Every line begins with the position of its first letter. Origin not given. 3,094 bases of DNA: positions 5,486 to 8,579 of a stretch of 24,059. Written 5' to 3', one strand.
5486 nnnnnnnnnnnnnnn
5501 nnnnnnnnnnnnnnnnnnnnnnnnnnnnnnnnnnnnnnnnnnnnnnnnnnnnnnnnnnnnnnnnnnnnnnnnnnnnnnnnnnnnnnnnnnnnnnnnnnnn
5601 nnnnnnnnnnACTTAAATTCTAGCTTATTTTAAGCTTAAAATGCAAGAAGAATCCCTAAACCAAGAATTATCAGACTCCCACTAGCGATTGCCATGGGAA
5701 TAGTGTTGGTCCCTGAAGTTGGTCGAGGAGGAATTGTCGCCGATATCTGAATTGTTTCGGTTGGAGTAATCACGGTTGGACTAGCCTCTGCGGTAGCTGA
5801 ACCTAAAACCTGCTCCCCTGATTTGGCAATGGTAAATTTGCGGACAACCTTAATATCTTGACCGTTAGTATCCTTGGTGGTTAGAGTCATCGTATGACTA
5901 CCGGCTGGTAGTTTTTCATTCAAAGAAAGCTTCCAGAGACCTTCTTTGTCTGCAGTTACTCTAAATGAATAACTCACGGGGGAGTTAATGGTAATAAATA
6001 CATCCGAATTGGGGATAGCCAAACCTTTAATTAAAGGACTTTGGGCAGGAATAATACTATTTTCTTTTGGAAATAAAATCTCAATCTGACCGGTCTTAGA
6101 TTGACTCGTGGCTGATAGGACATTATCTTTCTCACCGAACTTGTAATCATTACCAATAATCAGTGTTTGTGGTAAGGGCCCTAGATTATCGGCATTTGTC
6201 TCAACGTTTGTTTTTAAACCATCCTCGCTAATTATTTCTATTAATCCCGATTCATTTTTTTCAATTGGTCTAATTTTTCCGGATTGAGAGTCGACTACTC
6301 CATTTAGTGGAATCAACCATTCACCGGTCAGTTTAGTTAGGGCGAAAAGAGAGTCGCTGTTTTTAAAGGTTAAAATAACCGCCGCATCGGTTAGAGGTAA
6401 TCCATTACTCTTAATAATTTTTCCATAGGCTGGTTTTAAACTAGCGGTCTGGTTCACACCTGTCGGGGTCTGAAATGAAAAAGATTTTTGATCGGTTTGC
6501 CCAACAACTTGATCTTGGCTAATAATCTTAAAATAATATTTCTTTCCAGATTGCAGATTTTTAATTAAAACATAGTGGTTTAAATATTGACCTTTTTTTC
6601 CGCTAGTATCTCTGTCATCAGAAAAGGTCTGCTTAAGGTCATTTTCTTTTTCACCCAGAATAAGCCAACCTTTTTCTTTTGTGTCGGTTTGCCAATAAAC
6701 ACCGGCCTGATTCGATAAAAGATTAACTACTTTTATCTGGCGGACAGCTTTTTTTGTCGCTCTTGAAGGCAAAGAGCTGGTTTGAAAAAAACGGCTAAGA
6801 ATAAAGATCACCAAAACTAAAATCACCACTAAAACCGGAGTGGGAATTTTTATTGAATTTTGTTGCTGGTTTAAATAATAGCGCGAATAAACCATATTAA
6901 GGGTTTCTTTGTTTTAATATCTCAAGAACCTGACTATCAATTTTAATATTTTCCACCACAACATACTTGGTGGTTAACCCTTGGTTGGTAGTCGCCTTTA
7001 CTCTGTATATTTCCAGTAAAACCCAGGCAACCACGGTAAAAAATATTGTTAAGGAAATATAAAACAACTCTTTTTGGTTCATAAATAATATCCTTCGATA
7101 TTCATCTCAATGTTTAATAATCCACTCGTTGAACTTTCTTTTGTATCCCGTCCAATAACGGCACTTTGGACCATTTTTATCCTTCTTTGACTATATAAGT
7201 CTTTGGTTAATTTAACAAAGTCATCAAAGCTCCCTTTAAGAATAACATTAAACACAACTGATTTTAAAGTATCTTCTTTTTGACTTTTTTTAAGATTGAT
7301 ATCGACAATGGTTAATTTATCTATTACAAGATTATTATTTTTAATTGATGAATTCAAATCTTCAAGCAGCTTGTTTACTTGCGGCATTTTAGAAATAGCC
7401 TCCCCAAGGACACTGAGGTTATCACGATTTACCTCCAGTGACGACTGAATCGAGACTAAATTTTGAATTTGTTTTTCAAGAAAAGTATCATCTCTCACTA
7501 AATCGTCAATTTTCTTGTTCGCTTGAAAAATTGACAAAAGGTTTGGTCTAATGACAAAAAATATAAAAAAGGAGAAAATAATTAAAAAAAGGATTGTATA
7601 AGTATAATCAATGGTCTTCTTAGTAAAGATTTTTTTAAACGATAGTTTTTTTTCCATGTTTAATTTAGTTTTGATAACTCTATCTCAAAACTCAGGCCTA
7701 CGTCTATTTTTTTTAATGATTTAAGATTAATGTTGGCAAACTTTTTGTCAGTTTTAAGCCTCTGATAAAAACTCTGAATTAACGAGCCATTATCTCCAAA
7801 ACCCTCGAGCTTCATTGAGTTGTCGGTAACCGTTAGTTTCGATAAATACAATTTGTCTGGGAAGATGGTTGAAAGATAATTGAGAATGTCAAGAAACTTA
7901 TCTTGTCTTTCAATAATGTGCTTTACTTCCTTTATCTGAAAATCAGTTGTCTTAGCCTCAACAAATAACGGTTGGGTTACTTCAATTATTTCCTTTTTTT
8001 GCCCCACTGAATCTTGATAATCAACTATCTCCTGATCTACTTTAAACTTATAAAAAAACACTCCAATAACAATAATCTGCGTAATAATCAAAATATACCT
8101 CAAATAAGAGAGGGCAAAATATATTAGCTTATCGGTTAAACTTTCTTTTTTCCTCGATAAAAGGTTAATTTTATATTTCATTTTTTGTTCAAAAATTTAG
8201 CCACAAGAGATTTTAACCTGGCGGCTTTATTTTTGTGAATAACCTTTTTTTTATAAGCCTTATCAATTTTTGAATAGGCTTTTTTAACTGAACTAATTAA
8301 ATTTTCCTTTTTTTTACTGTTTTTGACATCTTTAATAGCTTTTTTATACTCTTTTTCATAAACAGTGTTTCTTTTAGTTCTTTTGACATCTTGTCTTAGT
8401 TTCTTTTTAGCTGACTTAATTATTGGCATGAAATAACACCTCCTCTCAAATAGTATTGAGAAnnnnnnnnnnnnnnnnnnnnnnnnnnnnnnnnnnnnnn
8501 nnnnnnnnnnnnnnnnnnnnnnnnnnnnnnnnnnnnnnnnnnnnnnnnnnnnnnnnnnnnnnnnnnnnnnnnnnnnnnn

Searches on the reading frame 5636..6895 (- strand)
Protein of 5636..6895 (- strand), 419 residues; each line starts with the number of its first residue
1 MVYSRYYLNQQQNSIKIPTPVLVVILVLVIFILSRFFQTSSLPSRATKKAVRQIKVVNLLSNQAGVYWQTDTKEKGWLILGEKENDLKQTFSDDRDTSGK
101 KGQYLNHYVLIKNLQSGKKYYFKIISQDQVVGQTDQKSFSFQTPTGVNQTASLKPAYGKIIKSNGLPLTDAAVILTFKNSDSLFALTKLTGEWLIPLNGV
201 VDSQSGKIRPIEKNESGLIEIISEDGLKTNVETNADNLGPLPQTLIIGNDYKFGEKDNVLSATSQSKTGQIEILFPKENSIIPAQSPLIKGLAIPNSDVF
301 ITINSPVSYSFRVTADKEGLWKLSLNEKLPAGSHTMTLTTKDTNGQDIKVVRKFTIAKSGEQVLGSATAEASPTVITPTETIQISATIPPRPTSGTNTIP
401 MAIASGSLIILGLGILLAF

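Call 75: search_protein_families(library=pfam, proteins=[window:5636-6895:-], max_evalue=0.01)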
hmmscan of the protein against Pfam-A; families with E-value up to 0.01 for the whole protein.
window:5636-6895:- (419 aa): 3 families
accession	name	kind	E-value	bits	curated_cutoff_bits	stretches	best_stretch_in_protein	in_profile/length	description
PF16656.11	Pur_ac_phosph_N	-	4.8e-08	33.9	30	1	58-143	10-93/93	Purple acid Phosphatase, N-terminal domain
PF19077.6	Big_13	-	5.9e-06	27.2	27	1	278-348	20-91/102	Bacterial Ig-like domain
PF17936.7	Big_6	-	0.0012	19.5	27.6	0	285-346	13-72/83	Bacterial Ig domain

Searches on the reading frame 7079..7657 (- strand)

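Call 75: search_protein_families(library=pfam, proteins=[window:7079-7657:-], max_evalue=0.01)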
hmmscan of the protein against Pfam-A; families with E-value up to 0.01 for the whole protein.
window:7079-7657:- (192 aa): 2 families
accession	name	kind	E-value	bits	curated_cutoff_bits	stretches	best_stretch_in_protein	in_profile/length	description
PF04350.18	PilO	-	1.7e-06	28.7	22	1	50-190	8-141/145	Pilus assembly protein, PilO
PF11337.13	DUF3139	-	0.0018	19.3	27.3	1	21-79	7-65/83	Protein of unknown function (DUF3139)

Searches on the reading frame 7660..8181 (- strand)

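Call 75: search_protein_families(library=pfam, proteins=[window:7660-8181:-], max_evalue=0.01)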
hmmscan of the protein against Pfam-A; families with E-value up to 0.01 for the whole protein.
window:7660-8181:- (173 aa): 1 family
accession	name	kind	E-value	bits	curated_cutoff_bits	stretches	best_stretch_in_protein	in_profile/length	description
PF05137.18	PilN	-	5.7e-10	39.5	22.8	1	99-168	2-75/78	Fimbrial assembly protein (PilN)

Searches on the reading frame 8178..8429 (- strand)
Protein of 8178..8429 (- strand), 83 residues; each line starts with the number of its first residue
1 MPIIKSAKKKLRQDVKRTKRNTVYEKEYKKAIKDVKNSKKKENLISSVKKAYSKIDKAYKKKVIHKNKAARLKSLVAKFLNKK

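Call 75: search_protein_families(library=pfam, proteins=[window:8178-8429:-], max_evalue=0.01)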
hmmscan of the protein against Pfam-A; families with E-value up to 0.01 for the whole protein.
window:8178-8429:- (83 aa): 1 family
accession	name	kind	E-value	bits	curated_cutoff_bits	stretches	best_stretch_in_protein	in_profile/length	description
PF01649.23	Ribosomal_S20p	-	1e-18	68.2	29.5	1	4-81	3-83/83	Ribosomal protein S20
